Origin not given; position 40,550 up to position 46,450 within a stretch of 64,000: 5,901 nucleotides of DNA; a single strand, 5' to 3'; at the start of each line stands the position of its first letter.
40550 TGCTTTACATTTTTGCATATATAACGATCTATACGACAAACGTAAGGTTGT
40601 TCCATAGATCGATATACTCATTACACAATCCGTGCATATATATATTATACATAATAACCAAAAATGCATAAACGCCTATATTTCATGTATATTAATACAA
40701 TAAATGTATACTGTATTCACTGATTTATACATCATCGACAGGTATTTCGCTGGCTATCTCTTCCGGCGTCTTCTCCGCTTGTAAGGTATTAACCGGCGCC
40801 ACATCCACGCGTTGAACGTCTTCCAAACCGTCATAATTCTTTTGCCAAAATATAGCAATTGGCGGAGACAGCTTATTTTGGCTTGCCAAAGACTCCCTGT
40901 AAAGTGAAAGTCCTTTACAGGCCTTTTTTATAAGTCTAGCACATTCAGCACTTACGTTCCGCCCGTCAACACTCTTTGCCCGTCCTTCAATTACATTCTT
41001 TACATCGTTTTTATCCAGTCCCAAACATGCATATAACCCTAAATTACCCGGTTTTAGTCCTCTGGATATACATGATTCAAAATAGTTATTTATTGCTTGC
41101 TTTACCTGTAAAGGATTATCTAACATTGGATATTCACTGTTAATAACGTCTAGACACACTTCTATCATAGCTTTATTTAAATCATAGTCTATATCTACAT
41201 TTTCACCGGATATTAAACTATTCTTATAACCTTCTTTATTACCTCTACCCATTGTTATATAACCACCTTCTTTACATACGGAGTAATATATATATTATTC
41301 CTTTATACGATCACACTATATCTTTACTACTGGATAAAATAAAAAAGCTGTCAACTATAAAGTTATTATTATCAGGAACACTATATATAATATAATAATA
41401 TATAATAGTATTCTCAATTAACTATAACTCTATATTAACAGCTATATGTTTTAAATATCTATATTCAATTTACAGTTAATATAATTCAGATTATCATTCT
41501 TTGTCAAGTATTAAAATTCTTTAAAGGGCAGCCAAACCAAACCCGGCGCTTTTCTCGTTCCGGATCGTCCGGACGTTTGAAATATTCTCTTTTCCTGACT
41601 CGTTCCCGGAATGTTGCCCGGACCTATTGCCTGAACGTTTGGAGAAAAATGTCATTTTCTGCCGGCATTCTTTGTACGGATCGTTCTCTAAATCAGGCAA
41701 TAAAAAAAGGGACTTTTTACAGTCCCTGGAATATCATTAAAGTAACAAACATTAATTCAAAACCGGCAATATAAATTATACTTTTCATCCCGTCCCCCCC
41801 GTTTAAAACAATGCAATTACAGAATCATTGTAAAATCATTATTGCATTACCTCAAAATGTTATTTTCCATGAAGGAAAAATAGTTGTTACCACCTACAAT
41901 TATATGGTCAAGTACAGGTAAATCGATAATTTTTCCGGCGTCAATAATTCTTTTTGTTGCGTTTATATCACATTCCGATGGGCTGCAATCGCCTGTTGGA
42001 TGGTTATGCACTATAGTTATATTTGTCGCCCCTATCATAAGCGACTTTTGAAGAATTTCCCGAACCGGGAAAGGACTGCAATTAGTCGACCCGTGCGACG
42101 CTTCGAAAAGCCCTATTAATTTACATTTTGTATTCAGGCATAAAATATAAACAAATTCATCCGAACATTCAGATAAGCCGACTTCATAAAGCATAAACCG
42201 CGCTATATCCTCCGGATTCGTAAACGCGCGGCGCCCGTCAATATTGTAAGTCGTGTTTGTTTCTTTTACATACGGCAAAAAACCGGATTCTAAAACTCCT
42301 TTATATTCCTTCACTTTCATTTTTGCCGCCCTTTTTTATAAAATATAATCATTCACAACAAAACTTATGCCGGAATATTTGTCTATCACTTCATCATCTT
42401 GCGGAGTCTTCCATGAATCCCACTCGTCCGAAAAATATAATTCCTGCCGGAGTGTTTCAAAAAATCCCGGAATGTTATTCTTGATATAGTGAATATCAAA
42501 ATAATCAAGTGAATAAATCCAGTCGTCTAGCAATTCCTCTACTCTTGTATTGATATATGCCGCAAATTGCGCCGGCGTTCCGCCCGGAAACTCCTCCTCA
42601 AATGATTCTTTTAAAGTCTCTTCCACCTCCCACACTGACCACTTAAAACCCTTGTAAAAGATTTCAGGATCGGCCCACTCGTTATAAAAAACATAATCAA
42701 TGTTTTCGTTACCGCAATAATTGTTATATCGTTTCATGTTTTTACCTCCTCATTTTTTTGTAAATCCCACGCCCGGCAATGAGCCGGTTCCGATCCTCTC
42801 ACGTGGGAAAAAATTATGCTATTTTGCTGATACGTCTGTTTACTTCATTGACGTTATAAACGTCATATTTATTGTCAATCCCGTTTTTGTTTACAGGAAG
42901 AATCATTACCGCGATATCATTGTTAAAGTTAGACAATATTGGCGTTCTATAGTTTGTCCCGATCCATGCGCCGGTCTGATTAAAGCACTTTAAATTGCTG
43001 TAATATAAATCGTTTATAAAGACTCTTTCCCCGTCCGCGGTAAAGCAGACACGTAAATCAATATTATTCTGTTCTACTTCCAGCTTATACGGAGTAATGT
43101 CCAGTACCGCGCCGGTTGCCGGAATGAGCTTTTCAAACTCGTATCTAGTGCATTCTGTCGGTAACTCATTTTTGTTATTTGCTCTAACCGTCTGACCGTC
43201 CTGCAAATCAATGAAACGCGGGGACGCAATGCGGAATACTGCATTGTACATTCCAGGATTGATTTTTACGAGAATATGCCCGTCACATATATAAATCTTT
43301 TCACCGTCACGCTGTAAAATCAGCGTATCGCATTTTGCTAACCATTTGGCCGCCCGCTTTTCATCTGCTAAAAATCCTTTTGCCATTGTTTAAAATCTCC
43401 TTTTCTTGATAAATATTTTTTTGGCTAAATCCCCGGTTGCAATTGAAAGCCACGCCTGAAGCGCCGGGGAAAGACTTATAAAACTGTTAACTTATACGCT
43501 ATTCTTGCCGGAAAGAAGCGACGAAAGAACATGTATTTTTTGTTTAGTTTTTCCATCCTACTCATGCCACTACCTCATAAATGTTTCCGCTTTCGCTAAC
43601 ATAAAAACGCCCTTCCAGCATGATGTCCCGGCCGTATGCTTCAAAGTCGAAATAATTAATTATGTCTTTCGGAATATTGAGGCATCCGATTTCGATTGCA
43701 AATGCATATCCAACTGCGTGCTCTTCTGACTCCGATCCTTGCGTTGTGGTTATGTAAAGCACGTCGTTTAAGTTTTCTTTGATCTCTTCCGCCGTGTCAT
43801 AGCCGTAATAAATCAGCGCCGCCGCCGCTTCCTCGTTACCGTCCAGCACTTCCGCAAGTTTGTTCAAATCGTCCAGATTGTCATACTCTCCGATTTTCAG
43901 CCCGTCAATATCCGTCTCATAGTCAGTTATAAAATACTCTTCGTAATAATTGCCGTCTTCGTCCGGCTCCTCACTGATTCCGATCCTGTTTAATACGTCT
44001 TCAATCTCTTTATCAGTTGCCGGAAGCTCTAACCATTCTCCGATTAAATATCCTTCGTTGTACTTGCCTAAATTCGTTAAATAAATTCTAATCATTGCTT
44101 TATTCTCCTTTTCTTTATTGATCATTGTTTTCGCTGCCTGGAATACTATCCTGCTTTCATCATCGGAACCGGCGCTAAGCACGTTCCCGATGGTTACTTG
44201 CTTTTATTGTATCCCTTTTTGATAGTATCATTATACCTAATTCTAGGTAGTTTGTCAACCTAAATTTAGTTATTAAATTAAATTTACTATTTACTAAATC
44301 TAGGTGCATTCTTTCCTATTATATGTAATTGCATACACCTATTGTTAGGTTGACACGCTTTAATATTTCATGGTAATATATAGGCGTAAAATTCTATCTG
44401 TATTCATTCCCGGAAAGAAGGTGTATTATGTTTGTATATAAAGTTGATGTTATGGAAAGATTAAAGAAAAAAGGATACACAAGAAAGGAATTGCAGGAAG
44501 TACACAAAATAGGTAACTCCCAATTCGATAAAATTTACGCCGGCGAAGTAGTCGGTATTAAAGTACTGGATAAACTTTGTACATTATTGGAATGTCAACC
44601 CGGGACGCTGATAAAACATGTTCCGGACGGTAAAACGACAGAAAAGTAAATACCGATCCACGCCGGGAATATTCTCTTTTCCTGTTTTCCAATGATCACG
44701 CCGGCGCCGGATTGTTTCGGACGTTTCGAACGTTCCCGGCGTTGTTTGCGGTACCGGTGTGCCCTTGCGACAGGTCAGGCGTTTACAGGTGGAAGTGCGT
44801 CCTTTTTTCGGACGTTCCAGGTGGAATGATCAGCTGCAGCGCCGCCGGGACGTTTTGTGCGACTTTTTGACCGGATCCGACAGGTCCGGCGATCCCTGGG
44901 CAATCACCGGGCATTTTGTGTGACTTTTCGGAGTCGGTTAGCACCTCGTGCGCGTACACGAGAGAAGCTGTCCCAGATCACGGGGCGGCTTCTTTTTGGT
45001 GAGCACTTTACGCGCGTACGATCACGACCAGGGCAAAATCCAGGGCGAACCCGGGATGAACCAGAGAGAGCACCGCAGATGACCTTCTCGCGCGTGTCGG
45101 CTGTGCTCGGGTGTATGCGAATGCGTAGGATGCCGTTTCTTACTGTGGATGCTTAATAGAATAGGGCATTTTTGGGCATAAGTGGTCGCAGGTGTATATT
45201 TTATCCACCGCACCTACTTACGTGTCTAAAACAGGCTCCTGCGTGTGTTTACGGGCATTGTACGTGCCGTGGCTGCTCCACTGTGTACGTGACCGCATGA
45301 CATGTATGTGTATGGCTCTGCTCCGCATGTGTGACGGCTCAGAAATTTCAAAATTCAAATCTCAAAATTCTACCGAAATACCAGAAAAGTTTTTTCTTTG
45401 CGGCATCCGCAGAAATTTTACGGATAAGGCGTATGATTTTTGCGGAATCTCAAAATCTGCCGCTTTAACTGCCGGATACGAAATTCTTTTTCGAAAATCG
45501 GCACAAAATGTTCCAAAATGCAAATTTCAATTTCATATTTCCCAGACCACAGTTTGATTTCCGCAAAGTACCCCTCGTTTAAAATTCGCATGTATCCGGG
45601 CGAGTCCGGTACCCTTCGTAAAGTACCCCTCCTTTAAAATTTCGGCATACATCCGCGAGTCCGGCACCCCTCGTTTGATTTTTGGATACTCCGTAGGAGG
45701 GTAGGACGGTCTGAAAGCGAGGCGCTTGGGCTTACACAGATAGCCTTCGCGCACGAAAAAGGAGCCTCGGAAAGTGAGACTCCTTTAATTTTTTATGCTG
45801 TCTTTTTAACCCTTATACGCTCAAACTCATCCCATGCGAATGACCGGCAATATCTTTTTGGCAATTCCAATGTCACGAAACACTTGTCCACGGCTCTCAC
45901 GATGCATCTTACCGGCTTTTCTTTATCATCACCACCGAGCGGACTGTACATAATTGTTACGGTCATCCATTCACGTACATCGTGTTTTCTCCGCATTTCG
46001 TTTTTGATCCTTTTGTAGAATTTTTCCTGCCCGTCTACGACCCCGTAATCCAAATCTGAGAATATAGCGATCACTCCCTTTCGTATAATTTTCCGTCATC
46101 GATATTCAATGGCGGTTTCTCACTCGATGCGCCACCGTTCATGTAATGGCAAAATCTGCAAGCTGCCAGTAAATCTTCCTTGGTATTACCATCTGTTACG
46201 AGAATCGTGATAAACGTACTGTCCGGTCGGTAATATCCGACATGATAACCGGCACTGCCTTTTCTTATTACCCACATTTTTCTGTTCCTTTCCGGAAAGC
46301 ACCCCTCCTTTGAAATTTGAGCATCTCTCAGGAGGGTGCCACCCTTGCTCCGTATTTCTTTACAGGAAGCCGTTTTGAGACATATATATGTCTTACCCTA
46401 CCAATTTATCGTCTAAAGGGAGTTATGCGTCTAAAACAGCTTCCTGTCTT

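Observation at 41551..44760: Compact anti-restriction island (RadC-like, acidic protein, ArdA, HTH regulator) bounded by imperfect direct repeats and driven by back-to-back consensus promoters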

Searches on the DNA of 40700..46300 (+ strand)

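Call 7: search_dna_similar(query=window:40700-46300:+, collection=phages, mode=near, max_rows=30)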
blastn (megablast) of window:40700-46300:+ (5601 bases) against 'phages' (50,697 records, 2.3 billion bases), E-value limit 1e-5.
No match.

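Call 25: search_rna_families(source=window, start=44400, end=46000, threshold=evalue, max_evalue=10)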
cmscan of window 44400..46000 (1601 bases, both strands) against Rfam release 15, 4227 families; matches with E-value up to 10: 6.
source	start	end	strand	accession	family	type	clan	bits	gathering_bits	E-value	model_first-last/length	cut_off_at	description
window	45385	45557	+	RF02368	Yfr21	Gene; sRNA;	-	19.6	100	3.4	1-205/205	no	Cyanobacterial functional RNA 21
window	45758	45825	-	RF02607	AbsR25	Gene; sRNA;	-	17.8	47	4.1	1-164/164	no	Acinetobacter sRNA 25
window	44920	44999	+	RF02883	BcKCsr2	Gene; sRNA;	-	17.2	40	0.47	1-129/129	no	Burkholderia sRNA 2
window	45889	45939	-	RF00323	snoR79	Gene; snRNA; snoRNA; CD-box;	-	16.6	80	5.2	1-65/65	no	Small nucleolar RNA R79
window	45856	45905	+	RF01668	P10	Gene; sRNA;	-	13.5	37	7.4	1-72/72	no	Pseudomonas sRNA P10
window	45405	45447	+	RF04133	MIR2646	Gene; miRNA;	-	13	245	8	1-256/256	no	MIR2646 microRNA precursor family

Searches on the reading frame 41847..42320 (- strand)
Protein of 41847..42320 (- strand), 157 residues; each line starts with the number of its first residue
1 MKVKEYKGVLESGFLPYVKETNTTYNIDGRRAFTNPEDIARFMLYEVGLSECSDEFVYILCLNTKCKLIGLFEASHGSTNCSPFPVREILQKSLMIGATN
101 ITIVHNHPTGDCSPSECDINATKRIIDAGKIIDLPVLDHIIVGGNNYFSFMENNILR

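Call 4: search_protein_families(library=pfam, proteins=[window:41847-42320:-], max_evalue=0.01)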
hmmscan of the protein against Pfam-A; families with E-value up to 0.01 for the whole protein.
window:41847-42320:- (157 aa): 2 families
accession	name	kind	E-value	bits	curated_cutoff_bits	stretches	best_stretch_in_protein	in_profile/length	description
PF04002.20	RadC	-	1.4e-34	119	22.1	1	33-154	1-120/121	RadC-like JAB domain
PF14464.11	Prok-JAB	-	0.008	16.5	25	1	92-135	60-95/114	Prokaryotic homologs of the JAB domain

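Call 26: search_protein_families(library=phrogs, proteins=[window:41847-42320:-], max_evalue=0.01)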
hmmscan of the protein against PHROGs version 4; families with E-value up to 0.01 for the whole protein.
window:41847-42320:- (157 aa): 1 family
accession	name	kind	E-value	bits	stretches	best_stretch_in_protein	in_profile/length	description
phrog_10276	-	DNA, RNA and nucleotide metabolism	2.7e-38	132.4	1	19-154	18-151/153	DNA repair protein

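Call 61: search_protein_families(library=padloc, proteins=[window:41847-42320:-], max_evalue=0.01)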
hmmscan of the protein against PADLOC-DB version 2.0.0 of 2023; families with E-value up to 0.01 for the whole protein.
window:41847-42320:- (157 aa): 2 families
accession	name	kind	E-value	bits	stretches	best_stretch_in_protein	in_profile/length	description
PDLC00896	JAB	-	0.00091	17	1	105-151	98-142/159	JAB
PDLC00890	JAB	-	0.0021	15.6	1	105-146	95-135/157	JAB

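Call 63: search_solved_structures(query=window:41847-42320:-, max_evalue=0.01, show_alignments=1)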
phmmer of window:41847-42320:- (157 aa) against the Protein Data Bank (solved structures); distinct sequences matched with E-value up to 0.01: 1.
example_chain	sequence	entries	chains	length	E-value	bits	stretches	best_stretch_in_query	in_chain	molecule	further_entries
2qlc_A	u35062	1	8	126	2.3e-17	66.6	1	50-155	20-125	DNA repair protein radC homolog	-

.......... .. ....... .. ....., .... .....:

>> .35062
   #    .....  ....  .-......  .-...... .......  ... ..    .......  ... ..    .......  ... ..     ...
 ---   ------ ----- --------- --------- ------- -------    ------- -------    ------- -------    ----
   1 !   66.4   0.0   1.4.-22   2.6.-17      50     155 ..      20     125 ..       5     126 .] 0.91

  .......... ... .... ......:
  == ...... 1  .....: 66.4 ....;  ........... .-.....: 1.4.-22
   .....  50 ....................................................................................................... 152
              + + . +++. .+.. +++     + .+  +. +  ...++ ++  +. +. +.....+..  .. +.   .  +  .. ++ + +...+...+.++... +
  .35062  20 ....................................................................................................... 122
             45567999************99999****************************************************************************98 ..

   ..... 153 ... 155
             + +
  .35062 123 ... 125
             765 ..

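Call 84: search_protein_families(library=ncbifam, proteins=[window:41847-42320:-], max_evalue=0.01)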
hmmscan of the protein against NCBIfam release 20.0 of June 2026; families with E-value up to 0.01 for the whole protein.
window:41847-42320:- (157 aa): 2 families
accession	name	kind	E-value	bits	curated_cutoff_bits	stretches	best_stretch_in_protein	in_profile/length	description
NF000642.1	PRK00024.1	equivalog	9.5e-32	110.4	180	1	27-155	85-211/212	RadC family protein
TIGR00608.1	radc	subfamily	1.5e-27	96.7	133.85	1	31-156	95-218/218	RadC family protein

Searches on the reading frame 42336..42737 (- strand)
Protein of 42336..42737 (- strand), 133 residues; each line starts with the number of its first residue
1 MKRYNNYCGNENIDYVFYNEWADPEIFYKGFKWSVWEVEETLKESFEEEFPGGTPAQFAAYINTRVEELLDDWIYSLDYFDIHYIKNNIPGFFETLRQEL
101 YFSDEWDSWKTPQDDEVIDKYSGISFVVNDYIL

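Call 4: search_protein_families(library=pfam, proteins=[window:42336-42737:-], max_evalue=0.01)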
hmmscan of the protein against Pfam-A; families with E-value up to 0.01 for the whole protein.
window:42336-42737:- (133 aa): 0 families

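Call 26: search_protein_families(library=phrogs, proteins=[window:42336-42737:-], max_evalue=0.01)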
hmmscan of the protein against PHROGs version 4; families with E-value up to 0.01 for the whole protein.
window:42336-42737:- (133 aa): 0 families

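Call 28: search_solved_structures(query=window:42336-42737:-, max_evalue=1)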
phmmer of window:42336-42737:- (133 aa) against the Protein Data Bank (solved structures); distinct sequences matched with E-value up to 1: 0.

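Call 30: find_homologous_proteins(query=window:42336-42737:-)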
Query window:42336-42737:- (133 aa): 7 proteins with E <= 0.001 among 12 candidates.
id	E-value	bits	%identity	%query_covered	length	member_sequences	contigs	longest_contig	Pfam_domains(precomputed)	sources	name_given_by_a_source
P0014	2.9e-76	272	87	99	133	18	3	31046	-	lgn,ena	-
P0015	5.2e-71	255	81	100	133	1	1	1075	-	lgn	-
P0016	1.8e-69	250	80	100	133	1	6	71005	-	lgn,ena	-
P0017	6.4e-25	106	45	99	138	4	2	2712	-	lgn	-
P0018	5.5e-21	93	43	99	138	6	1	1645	-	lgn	-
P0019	5.7e-21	93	43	99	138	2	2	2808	-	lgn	-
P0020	6.6e-20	89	38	99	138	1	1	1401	-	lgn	-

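Call 52: predict_structure(alignment_id=A5)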
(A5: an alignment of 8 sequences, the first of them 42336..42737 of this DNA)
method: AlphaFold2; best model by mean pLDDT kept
length: 133 residues; sequences in the alignment: 8
mean_pLDDT: 87.9   pTM: 0.77
mean pLDDT of the five models: 87.9, 79.4, 79.1, 77.0, 72.7
residues with pLDDT >= 90: 75; 70-90: 51; 50-70: 7; < 50: 0
segments of 3 or more residues with pLDDT < 50: none
pLDDT, mean of each block of 10 residues (from residue 1): 83 82 86 92 95 93 94 88 91 91 80 92 83 63
secondary structure, 60 per line:
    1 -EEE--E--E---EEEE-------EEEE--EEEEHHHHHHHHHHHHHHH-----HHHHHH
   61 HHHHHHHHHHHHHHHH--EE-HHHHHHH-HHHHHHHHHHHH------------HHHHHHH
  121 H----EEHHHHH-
elements in order: E2-4 E14-17 E25-28 E31-34 H35-49 H55-76 H82-88 H90-101 H114-121 H128-132

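Call 61: search_protein_families(library=padloc, proteins=[window:42336-42737:-], max_evalue=0.01)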
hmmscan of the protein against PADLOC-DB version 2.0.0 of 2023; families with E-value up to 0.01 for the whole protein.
window:42336-42737:- (133 aa): 0 families

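Call 84: search_protein_families(library=ncbifam, proteins=[window:42336-42737:-], max_evalue=0.01)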
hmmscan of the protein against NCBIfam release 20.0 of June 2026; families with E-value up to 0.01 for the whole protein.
window:42336-42737:- (133 aa): 0 families
